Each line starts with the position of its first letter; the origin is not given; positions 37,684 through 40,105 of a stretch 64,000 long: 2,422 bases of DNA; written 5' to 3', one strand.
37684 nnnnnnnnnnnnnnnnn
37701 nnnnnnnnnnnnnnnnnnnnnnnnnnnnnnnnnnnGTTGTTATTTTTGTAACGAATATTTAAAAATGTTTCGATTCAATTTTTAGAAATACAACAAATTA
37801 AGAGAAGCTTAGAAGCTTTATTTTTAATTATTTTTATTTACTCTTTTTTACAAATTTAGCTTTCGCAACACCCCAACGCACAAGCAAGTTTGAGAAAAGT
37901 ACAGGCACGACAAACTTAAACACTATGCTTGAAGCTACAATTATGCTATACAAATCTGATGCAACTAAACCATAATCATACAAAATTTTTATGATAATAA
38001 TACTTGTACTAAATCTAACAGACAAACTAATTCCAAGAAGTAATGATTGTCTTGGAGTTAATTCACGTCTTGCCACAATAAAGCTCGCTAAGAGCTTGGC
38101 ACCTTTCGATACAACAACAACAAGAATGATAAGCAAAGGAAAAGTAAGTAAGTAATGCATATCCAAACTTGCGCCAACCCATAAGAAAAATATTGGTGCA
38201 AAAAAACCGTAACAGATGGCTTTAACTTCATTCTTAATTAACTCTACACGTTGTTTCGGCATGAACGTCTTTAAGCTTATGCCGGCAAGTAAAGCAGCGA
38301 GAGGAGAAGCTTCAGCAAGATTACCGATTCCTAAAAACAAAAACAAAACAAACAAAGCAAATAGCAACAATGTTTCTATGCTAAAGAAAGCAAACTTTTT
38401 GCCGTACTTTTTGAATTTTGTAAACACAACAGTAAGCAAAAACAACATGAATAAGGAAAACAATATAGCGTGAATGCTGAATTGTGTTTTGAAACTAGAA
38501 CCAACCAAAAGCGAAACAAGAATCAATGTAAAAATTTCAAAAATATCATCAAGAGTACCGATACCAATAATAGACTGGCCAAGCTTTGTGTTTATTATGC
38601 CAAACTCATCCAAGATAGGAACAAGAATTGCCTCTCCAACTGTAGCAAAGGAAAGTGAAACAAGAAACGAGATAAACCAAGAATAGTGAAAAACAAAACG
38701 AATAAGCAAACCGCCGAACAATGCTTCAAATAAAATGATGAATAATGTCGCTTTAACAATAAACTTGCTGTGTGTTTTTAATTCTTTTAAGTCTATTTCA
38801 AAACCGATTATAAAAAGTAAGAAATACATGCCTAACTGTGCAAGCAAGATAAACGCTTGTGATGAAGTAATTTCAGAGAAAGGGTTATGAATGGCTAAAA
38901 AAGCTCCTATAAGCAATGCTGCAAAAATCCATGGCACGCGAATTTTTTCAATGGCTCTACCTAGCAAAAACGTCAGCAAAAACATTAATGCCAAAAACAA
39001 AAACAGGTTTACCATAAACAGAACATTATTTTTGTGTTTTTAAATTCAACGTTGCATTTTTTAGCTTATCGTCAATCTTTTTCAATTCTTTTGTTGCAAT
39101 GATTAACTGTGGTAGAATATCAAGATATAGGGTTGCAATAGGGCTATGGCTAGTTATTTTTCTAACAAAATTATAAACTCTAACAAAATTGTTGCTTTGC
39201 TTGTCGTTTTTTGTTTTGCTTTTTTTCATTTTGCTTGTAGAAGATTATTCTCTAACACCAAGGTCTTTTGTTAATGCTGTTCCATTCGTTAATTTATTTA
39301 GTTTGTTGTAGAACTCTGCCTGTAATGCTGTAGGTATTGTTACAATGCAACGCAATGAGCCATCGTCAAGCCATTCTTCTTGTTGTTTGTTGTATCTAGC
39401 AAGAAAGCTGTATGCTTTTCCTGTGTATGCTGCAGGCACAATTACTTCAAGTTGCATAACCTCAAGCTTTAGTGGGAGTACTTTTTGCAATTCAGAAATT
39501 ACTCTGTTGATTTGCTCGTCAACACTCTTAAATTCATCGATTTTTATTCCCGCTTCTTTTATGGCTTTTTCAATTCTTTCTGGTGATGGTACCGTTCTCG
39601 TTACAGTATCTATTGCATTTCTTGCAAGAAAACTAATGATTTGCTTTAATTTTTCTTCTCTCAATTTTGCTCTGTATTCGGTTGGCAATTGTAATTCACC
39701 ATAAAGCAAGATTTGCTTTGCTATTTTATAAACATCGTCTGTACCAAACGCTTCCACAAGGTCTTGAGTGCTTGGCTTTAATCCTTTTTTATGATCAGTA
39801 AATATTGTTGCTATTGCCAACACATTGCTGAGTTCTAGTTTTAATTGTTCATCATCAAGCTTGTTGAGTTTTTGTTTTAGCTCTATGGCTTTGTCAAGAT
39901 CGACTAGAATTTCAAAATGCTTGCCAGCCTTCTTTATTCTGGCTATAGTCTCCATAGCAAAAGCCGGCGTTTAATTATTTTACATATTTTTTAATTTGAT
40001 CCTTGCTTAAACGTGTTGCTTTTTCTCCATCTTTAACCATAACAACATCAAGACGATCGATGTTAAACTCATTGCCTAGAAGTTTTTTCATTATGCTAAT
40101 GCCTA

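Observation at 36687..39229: Conserved proteasome/exosome superoperon interrupted by an antiporter gene and a HEPN/MNT toxin-antitoxin pair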

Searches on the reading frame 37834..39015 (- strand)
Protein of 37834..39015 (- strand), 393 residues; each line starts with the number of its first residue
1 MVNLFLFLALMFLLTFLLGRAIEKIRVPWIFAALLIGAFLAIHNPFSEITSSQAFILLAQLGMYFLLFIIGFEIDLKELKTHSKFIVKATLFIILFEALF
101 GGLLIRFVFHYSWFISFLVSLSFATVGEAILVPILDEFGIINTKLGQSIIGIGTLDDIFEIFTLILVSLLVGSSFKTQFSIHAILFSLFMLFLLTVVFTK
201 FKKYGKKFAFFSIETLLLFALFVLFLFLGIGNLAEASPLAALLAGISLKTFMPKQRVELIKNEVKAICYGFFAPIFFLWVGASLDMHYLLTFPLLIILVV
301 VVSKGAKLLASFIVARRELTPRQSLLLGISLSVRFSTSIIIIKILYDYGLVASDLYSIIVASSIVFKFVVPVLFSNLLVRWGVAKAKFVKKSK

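Call 3: search_protein_families(library=pfam, proteins=[window:37834-39015:-], max_evalue=0.01)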
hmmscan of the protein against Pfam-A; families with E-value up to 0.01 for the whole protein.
window:37834-39015:- (393 aa): 1 family
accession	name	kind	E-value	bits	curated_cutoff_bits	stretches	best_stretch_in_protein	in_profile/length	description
PF00999.27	Na_H_Exchanger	-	4.1e-37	128.4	26.2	1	14-375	2-370/375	Sodium/hydrogen exchanger, transmembrane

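Call 4: search_protein_families(library=ncbifam, proteins=[window:37834-39015:-], max_evalue=0.01)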
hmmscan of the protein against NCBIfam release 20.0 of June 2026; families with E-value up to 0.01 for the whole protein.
window:37834-39015:- (393 aa): 3 families
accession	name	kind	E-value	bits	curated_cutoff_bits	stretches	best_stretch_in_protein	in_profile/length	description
TIGR00932.1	2a37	subfamily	9e-27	94.3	238.3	1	13-285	2-275/275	monovalent cation:proton antiporter-2 (CPA2) family protein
NF002924.0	PRK03562.1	equivalog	2e-08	33.1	752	1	47-356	48-358/623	glutathione-regulated potassium-efflux system protein KefC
NF002973.0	PRK03659.1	equivalog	5.1e-07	28.6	804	1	46-318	47-316/602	glutathione-regulated potassium-efflux system protein KefB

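Call 28: find_homologous_proteins(query=window:37834-39015:-, max_evalue=1e-10)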
Query window:37834-39015:- (393 aa): 1158 proteins with E <= 1e-10 among 8000 candidates; the best 120 are listed.
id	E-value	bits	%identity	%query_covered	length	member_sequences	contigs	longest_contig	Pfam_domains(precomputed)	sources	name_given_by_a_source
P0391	1.5e-231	787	100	100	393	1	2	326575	PF00999.27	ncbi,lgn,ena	-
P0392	3.2e-158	545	68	98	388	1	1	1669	PF00999.27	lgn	-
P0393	2.5e-157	542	70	97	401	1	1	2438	PF00999.27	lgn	-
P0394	1.1e-156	540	70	98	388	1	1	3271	PF00999.27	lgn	-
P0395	1.2e-155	537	67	98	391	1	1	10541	PF00999.27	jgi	jgi:Kef-type K+ transport system membrane component KefB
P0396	5.1e-154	531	67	99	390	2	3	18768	PF00999.27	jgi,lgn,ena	-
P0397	6.0e-153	528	69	98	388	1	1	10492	PF00999.27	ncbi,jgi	-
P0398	6.3e-153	528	66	94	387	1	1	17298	PF00999.27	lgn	-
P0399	7.9e-153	527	66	98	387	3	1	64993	PF00999.27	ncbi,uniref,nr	ncbi:cation:proton antiporter [Methanohalophilus sp.]|uniref:cation:proton antiporter n=1 Tax=Methan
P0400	1.1e-152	527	68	98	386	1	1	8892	PF00999.27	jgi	-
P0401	3.7e-152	525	66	98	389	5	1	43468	PF00999.27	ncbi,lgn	-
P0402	5.6e-152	525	66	94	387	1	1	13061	PF00999.27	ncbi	-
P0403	1.4e-151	523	66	98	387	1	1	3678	PF00999.27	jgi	-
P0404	1.5e-151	523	68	94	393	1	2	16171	PF00999.27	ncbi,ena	-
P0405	1.9e-151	523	67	99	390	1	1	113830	PF00999.27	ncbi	ncbi:MAG: cation:proton antiporter [Candidatus Diapherotrites archaeon]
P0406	5.1e-151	522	67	98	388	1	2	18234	PF00999.27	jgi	-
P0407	1.4e-150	520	64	98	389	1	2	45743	PF00999.27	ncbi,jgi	-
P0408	2.4e-150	519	67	98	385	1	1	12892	PF00999.27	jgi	-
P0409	2.6e-150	519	65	97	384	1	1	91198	PF00999.27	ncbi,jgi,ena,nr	ncbi:MAG: hypothetical protein DRP03_00520 [Candidatus Aenigmatarchaeota archaeon]|nr:MAG: hypotheti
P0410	3.2e-150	519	67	98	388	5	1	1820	PF00999.27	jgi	-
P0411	3.9e-150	519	67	98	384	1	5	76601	PF00999.27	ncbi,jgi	-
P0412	8.2e-150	518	65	98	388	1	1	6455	PF00999.27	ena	-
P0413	1.2e-149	517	65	98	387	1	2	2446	PF00999.27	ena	-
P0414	1.3e-149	517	66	98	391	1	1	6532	PF00999.27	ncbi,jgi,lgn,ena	-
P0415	4.2e-149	515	63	93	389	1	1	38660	PF00999.27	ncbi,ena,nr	ncbi:MAG: cation:proton antiporter [Candidatus Aenigmarchaeota archaeon]|nr:cation:proton antiporter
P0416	4.7e-149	515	66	98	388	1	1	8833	PF00999.27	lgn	-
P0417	9.3e-149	514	64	98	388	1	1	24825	PF00999.27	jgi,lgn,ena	-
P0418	1.1e-148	514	65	98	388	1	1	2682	PF00999.27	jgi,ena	-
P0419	1.2e-148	514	64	98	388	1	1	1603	PF00999.27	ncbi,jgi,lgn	-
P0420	1.9e-148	513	62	98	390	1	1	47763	PF00999.27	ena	-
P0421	3.0e-148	512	64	98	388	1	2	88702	PF00999.27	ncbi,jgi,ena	-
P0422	3.0e-148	512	67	98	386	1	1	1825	PF00999.27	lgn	-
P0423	3.1e-148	512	65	98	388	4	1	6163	PF00999.27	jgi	-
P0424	3.7e-148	512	66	99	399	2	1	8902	PF00999.27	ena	-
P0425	4.4e-148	512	67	98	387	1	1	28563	PF00999.27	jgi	-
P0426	5.7e-148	511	67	98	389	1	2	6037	PF00999.27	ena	-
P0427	1.1e-147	511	65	97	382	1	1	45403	PF00999.27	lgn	-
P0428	1.4e-147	510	63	94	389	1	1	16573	PF00999.27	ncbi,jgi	-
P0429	1.8e-147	510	63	97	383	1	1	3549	PF00999.27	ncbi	-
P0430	2.4e-147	509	63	94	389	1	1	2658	PF00999.27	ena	-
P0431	2.4e-147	509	64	94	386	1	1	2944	PF00999.27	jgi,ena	-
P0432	3.6e-147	509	65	99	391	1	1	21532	PF00999.27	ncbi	-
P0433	3.7e-147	509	67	98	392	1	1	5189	PF00999.27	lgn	-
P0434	4.8e-147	508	63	98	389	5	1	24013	PF00999.27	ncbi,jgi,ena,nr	ncbi:hypothetical protein B6U82_00040 [Candidatus Pacearchaeota archaeon ex4484_31]|nr:MAG: hypothet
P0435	5.4e-147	508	64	98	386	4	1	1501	PF00999.27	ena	-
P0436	6.2e-147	508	66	98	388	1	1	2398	PF00999.27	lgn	-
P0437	7.0e-147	508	64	98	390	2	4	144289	PF00999.27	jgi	-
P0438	1.1e-146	507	63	100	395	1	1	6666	PF00999.27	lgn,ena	-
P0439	1.3e-146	507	67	96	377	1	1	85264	PF00999.27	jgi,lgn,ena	-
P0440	1.8e-146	507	65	97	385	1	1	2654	PF00999.27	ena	-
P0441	1.8e-146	507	64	98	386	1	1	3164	PF00999.27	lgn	-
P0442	2.0e-146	506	66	98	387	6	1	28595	PF00999.27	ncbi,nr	ncbi:MAG: cation:proton antiporter [Candidatus Aenigmarchaeota archaeon]|nr:cation:proton antiporter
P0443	2.6e-146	506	63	98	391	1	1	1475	PF00999.27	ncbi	-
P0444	2.7e-146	506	65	97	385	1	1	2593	PF00999.27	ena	-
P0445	3.7e-146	506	64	98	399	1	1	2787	PF00999.27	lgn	-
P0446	5.6e-146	505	65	93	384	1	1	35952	PF00999.27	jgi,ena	-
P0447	5.7e-146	505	65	98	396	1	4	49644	PF00999.27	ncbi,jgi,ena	-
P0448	6.4e-146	505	63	98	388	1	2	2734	PF00999.27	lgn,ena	-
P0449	8.0e-146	504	64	100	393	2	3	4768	PF00999.27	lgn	-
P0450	8.2e-146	504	65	97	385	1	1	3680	PF00999.27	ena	-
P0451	1.3e-145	504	64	100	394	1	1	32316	PF00999.27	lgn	-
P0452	1.7e-145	503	63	97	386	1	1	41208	PF00999.27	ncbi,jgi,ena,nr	ncbi:MAG: hypothetical protein B6U88_01435 [Candidatus Aenigmarchaeota archaeon ex4484_56]|nr:MAG: h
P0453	1.7e-145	503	62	100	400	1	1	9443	PF00999.27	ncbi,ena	-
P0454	2.1e-145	503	63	98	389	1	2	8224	PF00999.27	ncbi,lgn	-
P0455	2.4e-145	503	64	98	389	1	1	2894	PF00999.27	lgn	-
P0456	2.4e-145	503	62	98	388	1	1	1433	PF00999.27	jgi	-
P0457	3.3e-145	502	64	98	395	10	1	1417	PF00999.27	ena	-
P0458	4.4e-145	502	63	99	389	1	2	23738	PF00999.27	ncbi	-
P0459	4.4e-145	502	62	98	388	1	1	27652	PF00999.27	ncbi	-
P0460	4.8e-145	502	65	97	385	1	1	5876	PF00999.27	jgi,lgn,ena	-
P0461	9.9e-145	501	62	94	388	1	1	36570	PF00999.27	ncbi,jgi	-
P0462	1.3e-144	500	64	98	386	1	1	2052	PF00999.27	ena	-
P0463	1.4e-144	500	63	98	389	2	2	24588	PF00999.27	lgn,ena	-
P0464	1.6e-144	500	63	97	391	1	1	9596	PF00999.27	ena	-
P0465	1.7e-144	500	61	98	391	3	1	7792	PF00999.27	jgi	-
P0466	1.7e-144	500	62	98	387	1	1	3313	PF00999.27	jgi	jgi:Ca2+-transporting ATPase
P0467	2.0e-144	500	65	98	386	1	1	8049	PF00999.27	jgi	-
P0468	2.3e-144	500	64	98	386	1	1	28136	PF00999.27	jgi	jgi:Ca2+-transporting ATPase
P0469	2.5e-144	499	65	98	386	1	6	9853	PF00999.27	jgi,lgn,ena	-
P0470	2.7e-144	499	64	98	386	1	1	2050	PF00999.27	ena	-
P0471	2.7e-144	499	64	93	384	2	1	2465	PF00999.27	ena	-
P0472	2.8e-144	499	64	97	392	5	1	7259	PF00999.27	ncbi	-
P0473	2.9e-144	499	63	98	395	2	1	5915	PF00999.27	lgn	-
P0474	3.2e-144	499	64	98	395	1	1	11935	PF00999.27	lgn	-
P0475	3.6e-144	499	63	97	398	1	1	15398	PF00999.27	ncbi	-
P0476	3.7e-144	499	64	98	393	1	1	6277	PF00999.27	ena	-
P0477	3.8e-144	499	65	98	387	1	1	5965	PF00999.27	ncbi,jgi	-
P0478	4.8e-144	499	61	100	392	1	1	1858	PF00999.27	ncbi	-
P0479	5.1e-144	498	64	98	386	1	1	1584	PF00999.27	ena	-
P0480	5.2e-144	498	66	97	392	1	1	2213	PF00999.27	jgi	jgi:Kef-type K+ transport system membrane component KefB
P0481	6.4e-144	498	64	98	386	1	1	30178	PF00999.27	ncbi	-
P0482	6.5e-144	498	62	98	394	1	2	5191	PF00999.27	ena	-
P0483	7.1e-144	498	64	98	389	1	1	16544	PF00999.27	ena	-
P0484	1.2e-143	497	65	98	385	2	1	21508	PF00999.27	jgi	jgi:Ca2+-transporting ATPase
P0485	1.3e-143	497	63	93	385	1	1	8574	PF00999.27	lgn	-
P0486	1.6e-143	497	61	98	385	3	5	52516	PF00999.27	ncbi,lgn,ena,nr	ncbi:glutathione-regulated potassium-efflux system protein KefC [bacterium BMS3Abin10]|nr:glutathion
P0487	1.7e-143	497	64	98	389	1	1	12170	PF00999.27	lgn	-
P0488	1.8e-143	497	62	98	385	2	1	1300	PF00999.27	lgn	-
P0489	1.9e-143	497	63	98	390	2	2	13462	PF00999.27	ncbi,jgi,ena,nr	ncbi:MAG: cation:proton antiporter [Nanoarchaeota archaeon]|nr:cation:proton antiporter [Nanoarchaeo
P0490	1.9e-143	497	65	94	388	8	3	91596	PF00999.27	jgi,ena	-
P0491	2.7e-143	496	65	95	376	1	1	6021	PF00999.27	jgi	-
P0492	2.7e-143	496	64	97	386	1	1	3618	PF00999.27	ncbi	-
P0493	4.1e-143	495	63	98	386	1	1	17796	PF00999.27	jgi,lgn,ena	-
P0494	4.6e-143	495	64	98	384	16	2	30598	PF00999.27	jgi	-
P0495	4.6e-143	495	67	97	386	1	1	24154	PF00999.27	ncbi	-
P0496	6.4e-143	495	64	97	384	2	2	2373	PF00999.27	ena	-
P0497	8.7e-143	494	63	97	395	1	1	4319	PF00999.27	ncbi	-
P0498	1.7e-142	493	64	97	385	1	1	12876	PF00999.27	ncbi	-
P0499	1.8e-142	493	61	98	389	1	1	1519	PF00999.27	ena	-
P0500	2.4e-142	493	61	98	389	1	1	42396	PF00999.27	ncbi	ncbi:MAG: cation:proton antiporter [archaeon]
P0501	3.5e-142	492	64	98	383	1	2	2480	PF00999.27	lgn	-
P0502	4.1e-142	492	63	97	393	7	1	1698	PF00999.27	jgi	-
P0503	4.8e-142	492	63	98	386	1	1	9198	PF00999.27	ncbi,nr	ncbi:MAG: cation:proton antiporter [Candidatus Aenigmarchaeota archaeon]|nr:cation:proton antiporter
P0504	6.2e-142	492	64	98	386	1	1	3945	PF00999.27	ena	-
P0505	6.4e-142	492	65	98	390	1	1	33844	PF00999.27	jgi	-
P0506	8.2e-142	491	63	100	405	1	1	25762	PF00999.27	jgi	-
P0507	8.7e-142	491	63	98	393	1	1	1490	PF00999.27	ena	-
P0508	3.8e-141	489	64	97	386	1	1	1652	PF00999.27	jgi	jgi:Kef-type K+ transport system membrane component KefB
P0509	5.1e-141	489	64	93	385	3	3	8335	PF00999.27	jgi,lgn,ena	-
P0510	5.5e-141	488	62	99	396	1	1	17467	PF00999.27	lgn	-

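Call 30: find_encoding_contigs(protein=P0394, flank=5000, max_places=2)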
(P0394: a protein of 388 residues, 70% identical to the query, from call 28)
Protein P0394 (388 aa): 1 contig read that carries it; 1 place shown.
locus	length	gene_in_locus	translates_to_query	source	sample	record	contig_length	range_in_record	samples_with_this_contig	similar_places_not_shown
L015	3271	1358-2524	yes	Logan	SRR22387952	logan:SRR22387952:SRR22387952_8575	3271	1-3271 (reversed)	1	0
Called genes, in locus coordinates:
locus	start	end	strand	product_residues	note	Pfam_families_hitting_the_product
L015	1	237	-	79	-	?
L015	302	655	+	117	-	PF00589:Phage_integrase, PF22823:MrpR_C_cat (weak)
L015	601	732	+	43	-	-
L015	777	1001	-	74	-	-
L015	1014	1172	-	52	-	-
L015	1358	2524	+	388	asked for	PF00999:Na_H_Exchanger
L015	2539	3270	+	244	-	?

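Call 31: find_encoding_contigs(protein=P0397, flank=5000, max_places=2)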
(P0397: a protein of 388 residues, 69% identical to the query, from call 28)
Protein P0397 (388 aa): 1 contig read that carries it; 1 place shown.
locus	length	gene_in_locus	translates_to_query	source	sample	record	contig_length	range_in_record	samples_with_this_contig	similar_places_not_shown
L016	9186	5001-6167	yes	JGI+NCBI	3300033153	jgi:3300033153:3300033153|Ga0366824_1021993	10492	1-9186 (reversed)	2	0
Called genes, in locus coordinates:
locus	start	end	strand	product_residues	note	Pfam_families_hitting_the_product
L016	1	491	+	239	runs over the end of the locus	PF01978:TrmB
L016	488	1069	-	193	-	-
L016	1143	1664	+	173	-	PF07698:7TM-7TMR_HD (weak), PF07155:ECF-ribofla_trS (weak)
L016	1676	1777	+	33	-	-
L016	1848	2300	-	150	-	-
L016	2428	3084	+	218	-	-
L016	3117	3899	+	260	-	PF10503:Esterase_PHB (faint), PF20434:BD-FAE (faint), PF00561:Abhydrolase_1, PF00326:Peptidase_S9, PF08840:BAAT_C (weak)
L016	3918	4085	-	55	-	-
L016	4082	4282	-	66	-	-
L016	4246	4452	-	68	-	-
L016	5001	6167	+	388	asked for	PF00999:Na_H_Exchanger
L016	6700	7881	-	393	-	PF00753:Lactamase_B, PF19583:ODP, PF00258:Flavodoxin_1 (weak)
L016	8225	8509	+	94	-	-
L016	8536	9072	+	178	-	PF04307:YdjM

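Call 51: find_encoding_contigs(protein=P0391, flank=6000, max_places=4)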
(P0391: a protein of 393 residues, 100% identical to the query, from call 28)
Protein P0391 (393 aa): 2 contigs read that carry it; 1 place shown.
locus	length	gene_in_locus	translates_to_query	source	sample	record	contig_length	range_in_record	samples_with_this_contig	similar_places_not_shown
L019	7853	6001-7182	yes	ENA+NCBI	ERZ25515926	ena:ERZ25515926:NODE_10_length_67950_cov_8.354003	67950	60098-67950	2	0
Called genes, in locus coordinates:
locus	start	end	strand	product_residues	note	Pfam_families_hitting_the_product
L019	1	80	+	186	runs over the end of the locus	PF24649:DUF7642 (faint), PF03703:bPH_2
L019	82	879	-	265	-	-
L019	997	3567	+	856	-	PF01411:tRNA-synt_2c, PF07973:tRNA_SAD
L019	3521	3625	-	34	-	-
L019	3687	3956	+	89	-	-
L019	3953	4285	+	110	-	PF05016:ParE_toxin (weak)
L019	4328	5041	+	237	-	PF10584:Proteasome_A_N, PF00227:Proteasome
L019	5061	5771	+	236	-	PF01172:SBDS_N, PF09377:SBDS_domain_II, PF20268:SBDS_C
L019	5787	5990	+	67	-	-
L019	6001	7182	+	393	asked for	PF00999:Na_H_Exchanger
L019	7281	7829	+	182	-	-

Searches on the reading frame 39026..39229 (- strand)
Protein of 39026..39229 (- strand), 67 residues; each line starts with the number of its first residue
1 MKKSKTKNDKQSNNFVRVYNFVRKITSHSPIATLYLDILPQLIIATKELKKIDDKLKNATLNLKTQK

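Call 3: search_protein_families(library=pfam, proteins=[window:39026-39229:-], max_evalue=0.01)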
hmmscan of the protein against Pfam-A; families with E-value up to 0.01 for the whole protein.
window:39026-39229:- (67 aa): 0 families

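Call 4: search_protein_families(library=ncbifam, proteins=[window:39026-39229:-], max_evalue=0.01)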
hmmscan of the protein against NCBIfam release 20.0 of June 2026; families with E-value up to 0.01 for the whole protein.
window:39026-39229:- (67 aa): 0 families

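Call 70: search_protein_families(library=padloc, proteins=[window:39026-39229:-], max_evalue=0.01)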
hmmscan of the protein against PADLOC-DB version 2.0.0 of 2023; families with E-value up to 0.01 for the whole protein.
window:39026-39229:- (67 aa): 0 families

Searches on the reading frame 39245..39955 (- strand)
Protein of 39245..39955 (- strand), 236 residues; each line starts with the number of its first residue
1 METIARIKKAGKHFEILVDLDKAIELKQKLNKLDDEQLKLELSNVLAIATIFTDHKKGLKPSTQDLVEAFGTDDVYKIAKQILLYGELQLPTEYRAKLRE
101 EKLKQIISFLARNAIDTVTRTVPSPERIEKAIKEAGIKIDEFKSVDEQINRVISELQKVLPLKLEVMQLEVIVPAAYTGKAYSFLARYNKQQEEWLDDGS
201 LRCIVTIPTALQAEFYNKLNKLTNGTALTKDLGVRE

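Call 3: search_protein_families(library=pfam, proteins=[window:39245-39955:-], max_evalue=0.01)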
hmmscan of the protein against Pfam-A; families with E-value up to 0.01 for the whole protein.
window:39245-39955:- (236 aa): 5 families
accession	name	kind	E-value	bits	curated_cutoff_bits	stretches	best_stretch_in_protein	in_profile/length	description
PF01172.24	SBDS_N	-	3.1e-20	72.3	24.6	1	3-95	3-87/88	Shwachman-Bodian-Diamond syndrome (SBDS) N-terminal domain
PF09377.16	SBDS_domain_II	-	3.9e-16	59.1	27.2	1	104-164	1-61/62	SBDS protein, domain II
PF20268.4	SBDS_C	-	9.4e-14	51.5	27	1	167-230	1-67/71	SBDS protein, C-terminal domain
PF00679.30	EFG_C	-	5.5e-05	23.6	27.9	1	166-228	6-70/89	Elongation factor G C-terminus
PF09371.15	Tex_N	-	0.0096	16.1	32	0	162-205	11-54/75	Tex-like protein N-terminal domain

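Call 4: search_protein_families(library=ncbifam, proteins=[window:39245-39955:-], max_evalue=0.01)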
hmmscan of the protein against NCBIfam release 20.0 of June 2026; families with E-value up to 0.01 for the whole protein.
window:39245-39955:- (236 aa): 1 family
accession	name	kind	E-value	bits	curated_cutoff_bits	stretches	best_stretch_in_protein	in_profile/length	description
TIGR00291.1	RNA_SBDS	equivalog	4.3e-60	203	126.55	1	3-230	8-228/231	ribosome assembly factor SBDS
